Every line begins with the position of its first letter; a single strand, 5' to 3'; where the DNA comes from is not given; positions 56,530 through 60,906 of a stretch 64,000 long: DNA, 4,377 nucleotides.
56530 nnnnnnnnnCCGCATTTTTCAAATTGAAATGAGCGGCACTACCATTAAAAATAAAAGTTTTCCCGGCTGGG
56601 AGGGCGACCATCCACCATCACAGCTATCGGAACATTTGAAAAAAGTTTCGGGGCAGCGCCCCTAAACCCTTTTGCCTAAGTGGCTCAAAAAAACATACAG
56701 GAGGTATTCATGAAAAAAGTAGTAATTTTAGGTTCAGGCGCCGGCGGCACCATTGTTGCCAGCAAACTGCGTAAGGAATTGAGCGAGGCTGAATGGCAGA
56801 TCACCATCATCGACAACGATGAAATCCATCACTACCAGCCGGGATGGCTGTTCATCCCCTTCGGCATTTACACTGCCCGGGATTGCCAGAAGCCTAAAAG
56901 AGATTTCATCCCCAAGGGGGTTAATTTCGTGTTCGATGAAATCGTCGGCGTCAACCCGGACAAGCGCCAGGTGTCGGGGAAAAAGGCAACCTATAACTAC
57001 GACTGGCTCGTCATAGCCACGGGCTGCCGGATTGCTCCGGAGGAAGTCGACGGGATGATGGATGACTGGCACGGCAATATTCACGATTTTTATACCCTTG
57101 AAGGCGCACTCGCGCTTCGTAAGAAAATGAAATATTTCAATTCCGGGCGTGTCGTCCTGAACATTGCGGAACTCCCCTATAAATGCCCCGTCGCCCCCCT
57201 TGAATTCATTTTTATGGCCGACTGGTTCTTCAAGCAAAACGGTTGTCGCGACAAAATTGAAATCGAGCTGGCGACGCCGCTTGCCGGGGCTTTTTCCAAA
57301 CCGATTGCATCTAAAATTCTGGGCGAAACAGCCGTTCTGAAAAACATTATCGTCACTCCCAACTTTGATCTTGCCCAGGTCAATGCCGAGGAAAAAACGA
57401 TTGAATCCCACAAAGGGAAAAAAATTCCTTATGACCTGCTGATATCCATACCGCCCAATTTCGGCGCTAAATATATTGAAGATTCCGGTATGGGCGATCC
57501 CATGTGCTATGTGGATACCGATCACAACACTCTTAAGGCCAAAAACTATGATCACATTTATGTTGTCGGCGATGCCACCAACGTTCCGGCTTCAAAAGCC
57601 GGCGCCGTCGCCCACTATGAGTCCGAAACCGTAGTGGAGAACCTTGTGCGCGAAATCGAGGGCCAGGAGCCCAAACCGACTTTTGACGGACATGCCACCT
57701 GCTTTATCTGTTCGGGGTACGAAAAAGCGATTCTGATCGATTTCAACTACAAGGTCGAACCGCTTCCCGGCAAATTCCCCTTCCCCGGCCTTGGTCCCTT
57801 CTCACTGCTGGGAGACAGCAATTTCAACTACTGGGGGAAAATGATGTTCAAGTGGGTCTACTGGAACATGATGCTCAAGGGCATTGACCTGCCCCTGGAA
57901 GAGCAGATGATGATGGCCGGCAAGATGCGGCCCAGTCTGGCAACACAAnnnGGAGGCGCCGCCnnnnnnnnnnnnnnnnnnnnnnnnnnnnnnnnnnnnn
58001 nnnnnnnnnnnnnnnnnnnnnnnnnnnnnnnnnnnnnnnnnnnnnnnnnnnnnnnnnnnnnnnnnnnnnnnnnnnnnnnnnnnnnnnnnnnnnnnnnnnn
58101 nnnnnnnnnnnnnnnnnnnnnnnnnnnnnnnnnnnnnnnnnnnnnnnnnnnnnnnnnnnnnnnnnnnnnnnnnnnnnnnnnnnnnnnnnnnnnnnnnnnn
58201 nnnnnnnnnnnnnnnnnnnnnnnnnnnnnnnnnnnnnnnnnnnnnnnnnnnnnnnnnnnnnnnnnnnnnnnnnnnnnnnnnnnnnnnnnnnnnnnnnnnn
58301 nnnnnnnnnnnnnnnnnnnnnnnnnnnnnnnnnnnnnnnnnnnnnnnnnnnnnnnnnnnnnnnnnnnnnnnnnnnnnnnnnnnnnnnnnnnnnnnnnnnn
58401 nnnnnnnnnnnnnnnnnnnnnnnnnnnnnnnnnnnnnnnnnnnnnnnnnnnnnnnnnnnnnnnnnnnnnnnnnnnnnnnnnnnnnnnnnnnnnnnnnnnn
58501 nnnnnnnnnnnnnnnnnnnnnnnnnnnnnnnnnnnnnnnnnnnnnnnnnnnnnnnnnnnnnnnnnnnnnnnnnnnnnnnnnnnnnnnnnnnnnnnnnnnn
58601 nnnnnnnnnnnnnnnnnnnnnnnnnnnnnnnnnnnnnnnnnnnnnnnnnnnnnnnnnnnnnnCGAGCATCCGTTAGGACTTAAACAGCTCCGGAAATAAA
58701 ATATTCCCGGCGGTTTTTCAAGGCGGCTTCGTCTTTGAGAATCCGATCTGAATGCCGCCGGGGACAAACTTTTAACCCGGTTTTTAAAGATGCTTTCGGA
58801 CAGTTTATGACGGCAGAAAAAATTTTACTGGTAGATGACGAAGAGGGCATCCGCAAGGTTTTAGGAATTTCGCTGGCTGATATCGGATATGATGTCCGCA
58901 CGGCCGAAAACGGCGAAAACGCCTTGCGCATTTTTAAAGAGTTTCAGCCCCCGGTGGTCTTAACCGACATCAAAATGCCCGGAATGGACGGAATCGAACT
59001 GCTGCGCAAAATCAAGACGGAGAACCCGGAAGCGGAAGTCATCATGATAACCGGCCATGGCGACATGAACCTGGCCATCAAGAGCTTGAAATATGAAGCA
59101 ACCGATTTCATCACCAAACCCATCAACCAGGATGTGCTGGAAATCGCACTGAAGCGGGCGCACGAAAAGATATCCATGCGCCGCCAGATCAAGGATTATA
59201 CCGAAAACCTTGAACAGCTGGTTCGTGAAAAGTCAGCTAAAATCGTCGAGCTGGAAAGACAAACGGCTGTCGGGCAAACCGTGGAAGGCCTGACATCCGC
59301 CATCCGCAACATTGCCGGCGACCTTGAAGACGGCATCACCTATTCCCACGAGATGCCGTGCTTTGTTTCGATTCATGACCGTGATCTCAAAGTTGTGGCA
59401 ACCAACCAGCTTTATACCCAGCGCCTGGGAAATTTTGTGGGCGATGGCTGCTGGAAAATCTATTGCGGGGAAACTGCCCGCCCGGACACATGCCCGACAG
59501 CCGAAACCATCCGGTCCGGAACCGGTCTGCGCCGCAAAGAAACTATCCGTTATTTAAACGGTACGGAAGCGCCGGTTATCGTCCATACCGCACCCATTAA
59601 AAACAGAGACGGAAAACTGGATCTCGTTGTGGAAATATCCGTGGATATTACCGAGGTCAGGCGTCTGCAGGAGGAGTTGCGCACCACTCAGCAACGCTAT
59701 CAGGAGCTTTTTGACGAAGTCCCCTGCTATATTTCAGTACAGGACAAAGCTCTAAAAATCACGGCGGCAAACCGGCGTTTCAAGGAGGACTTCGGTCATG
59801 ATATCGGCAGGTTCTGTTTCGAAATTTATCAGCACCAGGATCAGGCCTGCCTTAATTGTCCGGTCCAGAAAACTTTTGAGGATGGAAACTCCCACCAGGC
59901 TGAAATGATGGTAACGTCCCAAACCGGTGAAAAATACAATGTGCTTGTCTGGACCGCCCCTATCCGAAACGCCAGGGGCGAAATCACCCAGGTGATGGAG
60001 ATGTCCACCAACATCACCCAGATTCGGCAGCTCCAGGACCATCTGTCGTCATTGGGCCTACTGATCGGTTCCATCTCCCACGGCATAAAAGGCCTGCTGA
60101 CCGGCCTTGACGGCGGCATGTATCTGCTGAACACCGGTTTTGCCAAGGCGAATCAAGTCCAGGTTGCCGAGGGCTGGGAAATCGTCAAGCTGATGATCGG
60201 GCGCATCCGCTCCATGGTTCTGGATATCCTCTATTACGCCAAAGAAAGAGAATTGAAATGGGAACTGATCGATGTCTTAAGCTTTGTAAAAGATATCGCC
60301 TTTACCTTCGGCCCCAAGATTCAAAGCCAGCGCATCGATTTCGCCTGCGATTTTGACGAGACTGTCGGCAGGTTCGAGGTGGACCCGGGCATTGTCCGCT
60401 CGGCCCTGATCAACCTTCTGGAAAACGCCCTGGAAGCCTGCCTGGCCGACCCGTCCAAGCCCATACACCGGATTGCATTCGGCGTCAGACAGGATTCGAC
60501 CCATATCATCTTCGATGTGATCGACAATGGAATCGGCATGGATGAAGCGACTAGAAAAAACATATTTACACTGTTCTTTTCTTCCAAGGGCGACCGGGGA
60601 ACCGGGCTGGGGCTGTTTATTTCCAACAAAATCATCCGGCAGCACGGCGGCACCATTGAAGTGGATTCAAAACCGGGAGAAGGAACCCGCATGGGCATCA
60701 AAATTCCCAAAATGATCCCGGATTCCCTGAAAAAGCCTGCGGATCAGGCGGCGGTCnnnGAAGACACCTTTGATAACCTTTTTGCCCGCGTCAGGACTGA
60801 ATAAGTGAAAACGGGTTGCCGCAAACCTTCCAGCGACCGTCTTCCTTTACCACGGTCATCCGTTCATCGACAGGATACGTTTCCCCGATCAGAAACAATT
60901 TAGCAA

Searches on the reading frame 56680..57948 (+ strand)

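Call 70: search_protein_families(library=pfam, proteins=[window:56680-57948:+], max_evalue=0.0001)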
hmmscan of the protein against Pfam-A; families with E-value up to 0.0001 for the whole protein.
window:56680-57948:+ (423 aa): 2 families
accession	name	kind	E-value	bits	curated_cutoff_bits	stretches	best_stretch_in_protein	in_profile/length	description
PF07992.20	Pyr_redox_2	-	8.8e-14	52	26.1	1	12-146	1-136/291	Pyridine nucleotide-disulphide oxidoreductase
PF21706.3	FCSD_central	-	3.4e-05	24.4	27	0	145-258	3-116/116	Sulfide dehydrogenase [flavocytochrome c] flavoprotein chain, central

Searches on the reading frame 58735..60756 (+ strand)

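Call 70: search_protein_families(library=pfam, proteins=[window:58735-60756:+], max_evalue=0.0001)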
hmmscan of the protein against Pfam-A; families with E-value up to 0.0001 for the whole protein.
window:58735-60756:+ (674 aa): 5 families
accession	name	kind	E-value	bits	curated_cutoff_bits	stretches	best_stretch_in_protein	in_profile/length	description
PF00072.30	Response_reg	-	4.7e-31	107.7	30.2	1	30-139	1-110/111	Response regulator receiver domain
PF02518.31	HATPase_c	-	2.6e-21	76.6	26.4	1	552-659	4-109/111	Histidine kinase-, DNA gyrase B-, and HSP90-like ATPase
PF08448.16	PAS_4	-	5.2e-18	65.7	23.1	2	207-310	4-110/110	PAS fold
PF13426.13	PAS_9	-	9.3e-14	52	27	1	221-307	14-103/103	PAS domain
PF14501.12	HATPase_c_5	-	6.7e-05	23.2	22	0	557-646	9-91/102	GHKL domain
